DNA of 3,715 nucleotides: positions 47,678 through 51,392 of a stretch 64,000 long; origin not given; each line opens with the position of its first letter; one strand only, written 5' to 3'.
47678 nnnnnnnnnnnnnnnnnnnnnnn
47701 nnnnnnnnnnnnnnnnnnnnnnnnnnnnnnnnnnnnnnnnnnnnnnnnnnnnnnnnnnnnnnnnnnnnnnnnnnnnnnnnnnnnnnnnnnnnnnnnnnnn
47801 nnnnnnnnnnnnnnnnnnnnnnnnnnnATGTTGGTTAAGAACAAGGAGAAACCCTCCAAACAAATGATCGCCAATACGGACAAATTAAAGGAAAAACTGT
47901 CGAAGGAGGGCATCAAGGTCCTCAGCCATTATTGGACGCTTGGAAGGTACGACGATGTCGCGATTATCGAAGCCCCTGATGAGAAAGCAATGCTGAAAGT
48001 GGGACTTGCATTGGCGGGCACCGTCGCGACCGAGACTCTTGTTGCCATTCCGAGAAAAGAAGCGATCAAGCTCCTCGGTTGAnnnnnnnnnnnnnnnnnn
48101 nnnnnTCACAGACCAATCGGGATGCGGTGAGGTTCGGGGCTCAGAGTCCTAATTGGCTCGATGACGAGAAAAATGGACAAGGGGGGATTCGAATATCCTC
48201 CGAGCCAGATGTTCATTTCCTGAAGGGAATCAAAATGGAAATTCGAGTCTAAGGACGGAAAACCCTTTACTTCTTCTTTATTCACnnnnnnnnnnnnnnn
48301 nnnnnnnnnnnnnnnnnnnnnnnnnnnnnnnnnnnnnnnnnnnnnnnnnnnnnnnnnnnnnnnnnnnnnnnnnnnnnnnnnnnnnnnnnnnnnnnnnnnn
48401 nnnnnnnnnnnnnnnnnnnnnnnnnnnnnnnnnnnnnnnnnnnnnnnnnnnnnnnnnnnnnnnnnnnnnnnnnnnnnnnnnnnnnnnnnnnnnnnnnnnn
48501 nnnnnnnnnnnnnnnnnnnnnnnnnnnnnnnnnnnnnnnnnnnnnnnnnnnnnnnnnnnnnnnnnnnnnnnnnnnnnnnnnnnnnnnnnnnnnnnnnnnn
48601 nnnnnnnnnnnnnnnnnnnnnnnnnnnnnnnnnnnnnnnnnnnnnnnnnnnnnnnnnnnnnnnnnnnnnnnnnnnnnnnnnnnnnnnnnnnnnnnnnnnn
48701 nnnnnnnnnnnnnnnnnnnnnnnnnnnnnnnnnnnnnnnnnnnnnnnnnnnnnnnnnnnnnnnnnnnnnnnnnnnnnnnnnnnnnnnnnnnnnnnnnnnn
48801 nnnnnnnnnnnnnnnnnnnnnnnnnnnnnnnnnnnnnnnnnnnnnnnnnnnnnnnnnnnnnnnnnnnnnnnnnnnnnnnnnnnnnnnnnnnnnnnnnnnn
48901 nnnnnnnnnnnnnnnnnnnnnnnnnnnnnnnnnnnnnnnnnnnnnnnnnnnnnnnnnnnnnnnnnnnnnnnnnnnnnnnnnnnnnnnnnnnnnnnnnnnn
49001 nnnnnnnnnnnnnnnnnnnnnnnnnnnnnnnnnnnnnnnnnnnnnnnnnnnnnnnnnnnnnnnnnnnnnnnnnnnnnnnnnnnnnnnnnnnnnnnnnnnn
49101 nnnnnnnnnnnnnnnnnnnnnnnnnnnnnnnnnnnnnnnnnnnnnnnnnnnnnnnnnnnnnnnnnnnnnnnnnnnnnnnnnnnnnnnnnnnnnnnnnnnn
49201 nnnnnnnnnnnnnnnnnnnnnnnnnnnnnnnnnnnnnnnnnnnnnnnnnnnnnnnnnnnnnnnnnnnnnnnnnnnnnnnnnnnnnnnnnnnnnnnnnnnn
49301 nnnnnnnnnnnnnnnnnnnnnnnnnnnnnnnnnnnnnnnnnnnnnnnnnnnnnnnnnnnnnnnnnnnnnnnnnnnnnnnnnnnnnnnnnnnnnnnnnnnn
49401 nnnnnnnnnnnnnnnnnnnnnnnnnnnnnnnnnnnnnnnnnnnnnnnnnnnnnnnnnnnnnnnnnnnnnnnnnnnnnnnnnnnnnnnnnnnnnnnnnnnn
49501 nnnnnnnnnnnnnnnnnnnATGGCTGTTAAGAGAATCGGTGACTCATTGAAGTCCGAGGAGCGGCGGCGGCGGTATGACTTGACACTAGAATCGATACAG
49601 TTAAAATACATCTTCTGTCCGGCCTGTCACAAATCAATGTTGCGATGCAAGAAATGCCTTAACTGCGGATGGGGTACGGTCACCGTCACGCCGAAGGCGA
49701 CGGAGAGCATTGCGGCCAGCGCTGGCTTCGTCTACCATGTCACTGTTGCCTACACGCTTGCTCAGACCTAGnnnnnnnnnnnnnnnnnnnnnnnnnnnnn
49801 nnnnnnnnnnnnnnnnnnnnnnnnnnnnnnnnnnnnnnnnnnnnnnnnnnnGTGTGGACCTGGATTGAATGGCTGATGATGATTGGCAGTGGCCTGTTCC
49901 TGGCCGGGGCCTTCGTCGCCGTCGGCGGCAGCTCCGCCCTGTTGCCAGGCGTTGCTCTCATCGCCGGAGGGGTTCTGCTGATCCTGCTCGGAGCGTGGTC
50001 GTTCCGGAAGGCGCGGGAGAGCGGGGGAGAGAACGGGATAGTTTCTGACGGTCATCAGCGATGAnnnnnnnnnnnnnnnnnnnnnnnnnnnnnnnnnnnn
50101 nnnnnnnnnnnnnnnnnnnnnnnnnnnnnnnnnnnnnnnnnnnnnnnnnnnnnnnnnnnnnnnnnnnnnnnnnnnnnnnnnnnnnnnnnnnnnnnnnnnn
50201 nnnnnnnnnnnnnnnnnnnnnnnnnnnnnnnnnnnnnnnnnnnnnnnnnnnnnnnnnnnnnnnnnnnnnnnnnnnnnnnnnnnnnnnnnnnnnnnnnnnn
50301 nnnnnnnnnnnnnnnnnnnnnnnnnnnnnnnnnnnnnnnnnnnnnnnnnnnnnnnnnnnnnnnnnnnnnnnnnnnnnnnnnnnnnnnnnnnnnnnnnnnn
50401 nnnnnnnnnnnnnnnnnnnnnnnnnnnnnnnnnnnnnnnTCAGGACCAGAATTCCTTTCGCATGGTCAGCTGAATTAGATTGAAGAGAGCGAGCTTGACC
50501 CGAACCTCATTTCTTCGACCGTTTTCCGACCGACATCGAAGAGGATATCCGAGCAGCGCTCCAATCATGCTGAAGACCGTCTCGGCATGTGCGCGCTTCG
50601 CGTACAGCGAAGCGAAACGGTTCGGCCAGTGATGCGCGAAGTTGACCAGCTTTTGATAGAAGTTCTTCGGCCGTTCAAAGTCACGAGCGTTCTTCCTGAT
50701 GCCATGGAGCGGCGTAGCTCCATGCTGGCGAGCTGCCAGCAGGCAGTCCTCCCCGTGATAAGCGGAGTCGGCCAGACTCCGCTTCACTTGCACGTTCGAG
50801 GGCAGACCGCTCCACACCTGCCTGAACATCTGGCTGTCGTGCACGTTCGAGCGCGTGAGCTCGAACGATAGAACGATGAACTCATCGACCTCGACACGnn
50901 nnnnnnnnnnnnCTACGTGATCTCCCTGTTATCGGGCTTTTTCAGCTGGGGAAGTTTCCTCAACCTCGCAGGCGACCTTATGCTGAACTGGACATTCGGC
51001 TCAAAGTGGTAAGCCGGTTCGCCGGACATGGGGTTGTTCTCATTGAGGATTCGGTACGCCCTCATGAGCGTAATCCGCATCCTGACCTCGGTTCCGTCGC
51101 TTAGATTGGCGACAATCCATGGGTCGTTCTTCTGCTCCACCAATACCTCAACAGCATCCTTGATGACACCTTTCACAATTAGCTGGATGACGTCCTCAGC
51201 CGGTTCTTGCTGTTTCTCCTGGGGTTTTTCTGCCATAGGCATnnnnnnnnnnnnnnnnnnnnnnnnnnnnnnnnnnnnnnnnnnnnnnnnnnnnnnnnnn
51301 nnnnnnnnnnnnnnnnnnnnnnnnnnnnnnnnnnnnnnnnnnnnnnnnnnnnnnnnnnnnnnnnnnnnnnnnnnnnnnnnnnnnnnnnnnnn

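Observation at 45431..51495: Three direct copies of the tRNA-Ala(CGC) 3' end delimit two tandem accessory modules with no recognisable integrase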

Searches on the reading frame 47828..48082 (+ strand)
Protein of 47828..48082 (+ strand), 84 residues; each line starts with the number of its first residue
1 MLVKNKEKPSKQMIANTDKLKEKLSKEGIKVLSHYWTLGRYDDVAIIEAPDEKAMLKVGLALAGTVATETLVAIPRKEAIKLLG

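Call 9: search_protein_families(library=pfam, proteins=[window:47828-48082:+], max_evalue=0.1)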
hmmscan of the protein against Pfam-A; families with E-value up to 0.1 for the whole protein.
window:47828-48082:+ (84 aa): 2 families
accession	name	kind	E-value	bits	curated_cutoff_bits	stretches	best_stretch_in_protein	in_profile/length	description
PF08734.17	GYD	-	3.5e-16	59.4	31.4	1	11-82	16-90/91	GYD domain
PF11746.14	DUF3303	-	0.00017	22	21.2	1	10-83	15-88/92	Domain of unknown function (DUF3303)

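Call 17: search_protein_families(library=phrogs, proteins=[window:47828-48082:+], max_evalue=1)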
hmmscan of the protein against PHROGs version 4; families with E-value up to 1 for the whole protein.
window:47828-48082:+ (84 aa): 2 families
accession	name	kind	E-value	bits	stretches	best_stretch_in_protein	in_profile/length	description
phrog_32811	-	unknown function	0.18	13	1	17-62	11-55/74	-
phrog_25009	-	unknown function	0.3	10.7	1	24-69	384-428/431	-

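Call 92: search_protein_families(library=ncbifam, proteins=[window:47828-48082:+], max_evalue=0.001)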
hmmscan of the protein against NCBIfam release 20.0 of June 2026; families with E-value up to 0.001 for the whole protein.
window:47828-48082:+ (84 aa): 0 families

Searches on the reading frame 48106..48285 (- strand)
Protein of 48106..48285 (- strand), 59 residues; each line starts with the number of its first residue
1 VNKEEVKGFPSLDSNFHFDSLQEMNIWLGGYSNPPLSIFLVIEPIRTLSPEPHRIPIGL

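Call 84: find_homologous_proteins(query=window:48106-48285:-, max_evalue=0.001)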
Query window:48106-48285:- (59 aa): 1 proteins with E <= 0.001 among 1 candidates.
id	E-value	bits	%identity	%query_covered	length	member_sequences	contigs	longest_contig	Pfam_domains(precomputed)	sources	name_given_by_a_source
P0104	3.2e-20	89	73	100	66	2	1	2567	-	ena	-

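Call 85: find_encoding_contigs(protein=P0104, flank=10000, max_places=6)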
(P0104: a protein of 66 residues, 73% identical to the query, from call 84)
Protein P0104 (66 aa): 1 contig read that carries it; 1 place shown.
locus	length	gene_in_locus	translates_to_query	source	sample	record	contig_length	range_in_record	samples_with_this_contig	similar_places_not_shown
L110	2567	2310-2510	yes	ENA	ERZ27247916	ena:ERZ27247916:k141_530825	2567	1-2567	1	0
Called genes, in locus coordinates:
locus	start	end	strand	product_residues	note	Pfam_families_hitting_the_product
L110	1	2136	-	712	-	?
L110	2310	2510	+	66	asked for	-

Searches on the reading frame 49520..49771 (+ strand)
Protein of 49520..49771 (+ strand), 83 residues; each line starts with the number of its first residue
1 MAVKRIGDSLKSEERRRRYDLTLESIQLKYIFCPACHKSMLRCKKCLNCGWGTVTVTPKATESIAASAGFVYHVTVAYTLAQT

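Call 9: search_protein_families(library=pfam, proteins=[window:49520-49771:+], max_evalue=0.1)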
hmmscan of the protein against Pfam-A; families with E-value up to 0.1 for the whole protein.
window:49520-49771:+ (83 aa): 1 family
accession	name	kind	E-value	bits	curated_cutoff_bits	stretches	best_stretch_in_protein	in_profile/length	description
PF12773.13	DZR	-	0.012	16.2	27.3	1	26-50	8-31/45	Double zinc ribbon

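Call 16: search_protein_families(library=pfam, proteins=[window:49520-49771:+], max_evalue=10)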
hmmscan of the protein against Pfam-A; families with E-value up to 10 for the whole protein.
window:49520-49771:+ (83 aa): 1 family
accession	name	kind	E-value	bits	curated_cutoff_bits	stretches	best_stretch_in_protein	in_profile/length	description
PF12773.13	DZR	-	0.012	16.2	27.3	1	26-50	8-31/45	Double zinc ribbon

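Call 17: search_protein_families(library=phrogs, proteins=[window:49520-49771:+], max_evalue=1)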
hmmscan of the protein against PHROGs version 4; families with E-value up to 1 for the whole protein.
window:49520-49771:+ (83 aa): 2 families
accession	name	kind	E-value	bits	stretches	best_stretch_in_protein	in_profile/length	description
phrog_35870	-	unknown function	0.025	15.7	1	43-53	26-36/39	-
phrog_10717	-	unknown function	0.34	11.9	1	22-41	41-60/74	-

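Call 92: search_protein_families(library=ncbifam, proteins=[window:49520-49771:+], max_evalue=0.001)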
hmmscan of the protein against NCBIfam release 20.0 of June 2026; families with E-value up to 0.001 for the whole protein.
window:49520-49771:+ (83 aa): 0 families

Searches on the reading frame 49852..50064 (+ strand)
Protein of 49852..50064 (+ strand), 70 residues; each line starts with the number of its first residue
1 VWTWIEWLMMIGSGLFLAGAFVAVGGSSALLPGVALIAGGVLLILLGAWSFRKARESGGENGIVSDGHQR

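Call 11: search_protein_families(library=pfam, proteins=[window:49852-50064:+], max_evalue=0.01)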
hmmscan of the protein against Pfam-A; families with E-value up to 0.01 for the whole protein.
window:49852-50064:+ (70 aa): 1 family
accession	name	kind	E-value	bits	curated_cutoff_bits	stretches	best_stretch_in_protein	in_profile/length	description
PF15055.12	DMAC1_Dmo2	-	0.0057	17.2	27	0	38-57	8-27/47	DMAC1/Dmo2-like domain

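Call 17: search_protein_families(library=phrogs, proteins=[window:49852-50064:+], max_evalue=1)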
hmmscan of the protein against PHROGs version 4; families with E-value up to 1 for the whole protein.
window:49852-50064:+ (70 aa): 3 families
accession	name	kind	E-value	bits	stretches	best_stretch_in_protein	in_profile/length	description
phrog_502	-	moron, auxiliary metabolic gene and host takeover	0.001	19.5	1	11-56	7-53/58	membrane protein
phrog_38328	-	unknown function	0.11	13.5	1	20-62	50-89/180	-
phrog_4810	-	unknown function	0.33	11.9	0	4-57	7-53/54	-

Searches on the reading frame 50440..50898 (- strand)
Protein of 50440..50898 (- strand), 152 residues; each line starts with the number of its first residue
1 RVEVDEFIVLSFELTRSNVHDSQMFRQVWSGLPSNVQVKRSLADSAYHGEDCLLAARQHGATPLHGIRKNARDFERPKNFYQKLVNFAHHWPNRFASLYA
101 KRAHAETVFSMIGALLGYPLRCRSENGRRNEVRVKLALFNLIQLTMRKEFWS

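Call 9: search_protein_families(library=pfam, proteins=[window:50440-50844:-], max_evalue=0.1)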
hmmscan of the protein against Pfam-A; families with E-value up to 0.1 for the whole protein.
window:50440-50844:- (134 aa): 1 family
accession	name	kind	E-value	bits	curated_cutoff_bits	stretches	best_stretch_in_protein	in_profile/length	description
PF01609.27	DDE_Tnp_1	-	2.7e-12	47.3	23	1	2-121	60-198/200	Transposase DDE domain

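Call 92: search_protein_families(library=ncbifam, proteins=[window:50440-50898:-], max_evalue=0.001)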
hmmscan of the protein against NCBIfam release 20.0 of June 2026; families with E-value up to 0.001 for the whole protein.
window:50440-50898:- (152 aa): 5 families
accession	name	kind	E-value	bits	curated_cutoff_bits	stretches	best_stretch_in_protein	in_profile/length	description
NF033579.1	transpos_IS5_2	equivalog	4.6e-19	69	140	1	2-141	146-287/289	IS5 family transposase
NF033551.1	transpos_IS1182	equivalog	1.4e-07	30.8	270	1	3-71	275-345/488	IS1182 family transposase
NF033580.1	transpos_IS5_3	equivalog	6.3e-07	29.2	110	1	8-98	139-234/258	IS5 family transposase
NF033520.1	transpos_IS982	equivalog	0.00013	21.6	130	0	9-141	126-241/243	IS982 family transposase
NF033581.1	transpos_IS5_4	equivalog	0.00013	21.5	140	1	3-137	162-278/285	IS5 family transposase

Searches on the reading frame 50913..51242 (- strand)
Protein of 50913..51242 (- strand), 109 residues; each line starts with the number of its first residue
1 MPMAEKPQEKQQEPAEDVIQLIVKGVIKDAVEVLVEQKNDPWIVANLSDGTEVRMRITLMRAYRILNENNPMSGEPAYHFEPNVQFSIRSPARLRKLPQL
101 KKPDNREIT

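Call 9: search_protein_families(library=pfam, proteins=[window:50913-51242:-], max_evalue=0.1)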
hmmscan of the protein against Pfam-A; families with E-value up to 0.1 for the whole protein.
window:50913-51242:- (109 aa): 0 families

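Call 16: search_protein_families(library=pfam, proteins=[window:50913-51242:-], max_evalue=10)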
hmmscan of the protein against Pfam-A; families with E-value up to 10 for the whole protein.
window:50913-51242:- (109 aa): 0 families

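Call 17: search_protein_families(library=phrogs, proteins=[window:50913-51242:-], max_evalue=1)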
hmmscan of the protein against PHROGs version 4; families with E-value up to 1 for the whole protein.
window:50913-51242:- (109 aa): 0 families

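Call 46: search_protein_representatives(protein=window:50913-51242:-)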
Query: 109 residues. Proteins with E-value up to 0.001 (for the whole library): 43; up to 1e-10: 2; up to 1e-30: 0. The best 43 are listed.
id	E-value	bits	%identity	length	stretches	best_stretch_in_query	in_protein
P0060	7.3e-28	112.6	59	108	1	11-108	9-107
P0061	3.0e-11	59.2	38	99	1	27-107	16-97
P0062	1.6e-10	56.9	38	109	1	21-108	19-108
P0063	8.3e-09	51.4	36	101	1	20-108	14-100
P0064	9.6e-09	51.2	37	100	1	25-108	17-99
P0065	8.7e-07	44.9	31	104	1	37-104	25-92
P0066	1.5e-06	44.1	38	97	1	15-108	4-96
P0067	1.6e-06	44.0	37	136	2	35-98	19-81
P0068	2.1e-06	43.7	35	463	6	65-104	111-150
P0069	2.6e-06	43.4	40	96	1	9-81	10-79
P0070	3.0e-06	43.2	31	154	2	36-108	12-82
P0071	3.8e-06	42.9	31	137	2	30-78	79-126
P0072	1.2e-05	41.2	36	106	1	13-98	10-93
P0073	1.5e-05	40.9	36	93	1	25-103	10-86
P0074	1.6e-05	40.8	34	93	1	24-108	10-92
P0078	3.9e-05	39.6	30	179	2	28-99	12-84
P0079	7.0e-05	38.8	28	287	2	36-103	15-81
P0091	4.6e-04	36.1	31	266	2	38-107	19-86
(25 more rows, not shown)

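Call 47: search_protein_families(library=pfam, proteins=[P0060, P0061, P0062, P0063, P0067, P0068, P0070, P0079, P0091, P0078], max_evalue=0.01)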
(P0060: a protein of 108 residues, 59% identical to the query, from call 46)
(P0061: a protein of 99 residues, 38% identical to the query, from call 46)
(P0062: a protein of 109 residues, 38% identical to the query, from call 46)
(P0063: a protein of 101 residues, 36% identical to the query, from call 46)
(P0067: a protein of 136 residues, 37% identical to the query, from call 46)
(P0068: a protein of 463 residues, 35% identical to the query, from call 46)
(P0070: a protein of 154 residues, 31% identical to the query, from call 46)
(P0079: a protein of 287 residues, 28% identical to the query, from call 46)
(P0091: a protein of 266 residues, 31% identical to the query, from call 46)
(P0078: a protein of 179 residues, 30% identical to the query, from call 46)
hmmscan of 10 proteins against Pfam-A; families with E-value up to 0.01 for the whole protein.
P0060 (108 aa): 0 families

P0061 (99 aa): 0 families

P0062 (109 aa): 0 families

P0063 (101 aa): 0 families

P0067 (136 aa): 0 families

P0068 (463 aa): 2 families
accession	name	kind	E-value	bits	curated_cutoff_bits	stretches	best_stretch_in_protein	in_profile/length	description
PF03531.20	SSrecog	-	0.00046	20.6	22.2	0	226-246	18-38/69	Structure-specific recognition protein (SSRP1)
PF01456.22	Mucin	-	0.0027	18.2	34.7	0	162-185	83-106/143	Mucin-like glycoprotein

P0070 (154 aa): 0 families

P0079 (287 aa): 0 families

P0091 (266 aa): 0 families

P0078 (179 aa): 0 families

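Call 80: find_encoding_contigs(protein=P0060, flank=10000, max_places=6)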
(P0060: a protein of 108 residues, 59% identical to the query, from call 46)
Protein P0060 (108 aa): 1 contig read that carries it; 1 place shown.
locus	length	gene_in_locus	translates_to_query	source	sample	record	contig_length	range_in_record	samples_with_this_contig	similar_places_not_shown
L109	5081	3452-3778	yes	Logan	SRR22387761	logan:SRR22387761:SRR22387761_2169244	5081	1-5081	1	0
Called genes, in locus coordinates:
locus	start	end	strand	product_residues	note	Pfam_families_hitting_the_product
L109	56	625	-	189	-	PF05063:MT-A70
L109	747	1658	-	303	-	PF13495:Phage_int_SAM_4 (weak), PF00589:Phage_integrase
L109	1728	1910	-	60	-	-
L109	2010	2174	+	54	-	PF04014:MazE_antitoxin (weak)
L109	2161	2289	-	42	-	-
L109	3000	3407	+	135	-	-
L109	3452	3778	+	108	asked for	-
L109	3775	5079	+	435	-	?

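Call 92: search_protein_families(library=ncbifam, proteins=[window:50913-51242:-], max_evalue=0.001)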
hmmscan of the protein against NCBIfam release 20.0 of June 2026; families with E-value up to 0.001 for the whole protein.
window:50913-51242:- (109 aa): 0 families

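Call 94: predict_structure(alignment_id=A8)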
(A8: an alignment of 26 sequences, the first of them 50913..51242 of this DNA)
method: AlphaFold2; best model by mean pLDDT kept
length: 109 residues; sequences in the alignment: 26
mean_pLDDT: 91.2   pTM: 0.63
mean pLDDT of the five models: 91.2, 90.5, 90.2, 89.2, 88.8
residues with pLDDT >= 90: 77; 70-90: 31; 50-70: 1; < 50: 0
segments of 3 or more residues with pLDDT < 50: none
pLDDT, mean of each block of 10 residues (from residue 1): 81 83 96 93 97 97 96 96 97 88 78
secondary structure, 60 per line:
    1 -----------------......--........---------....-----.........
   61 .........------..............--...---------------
elements in order: E18-23 E26-33 E43-46 E52-69 E76-89
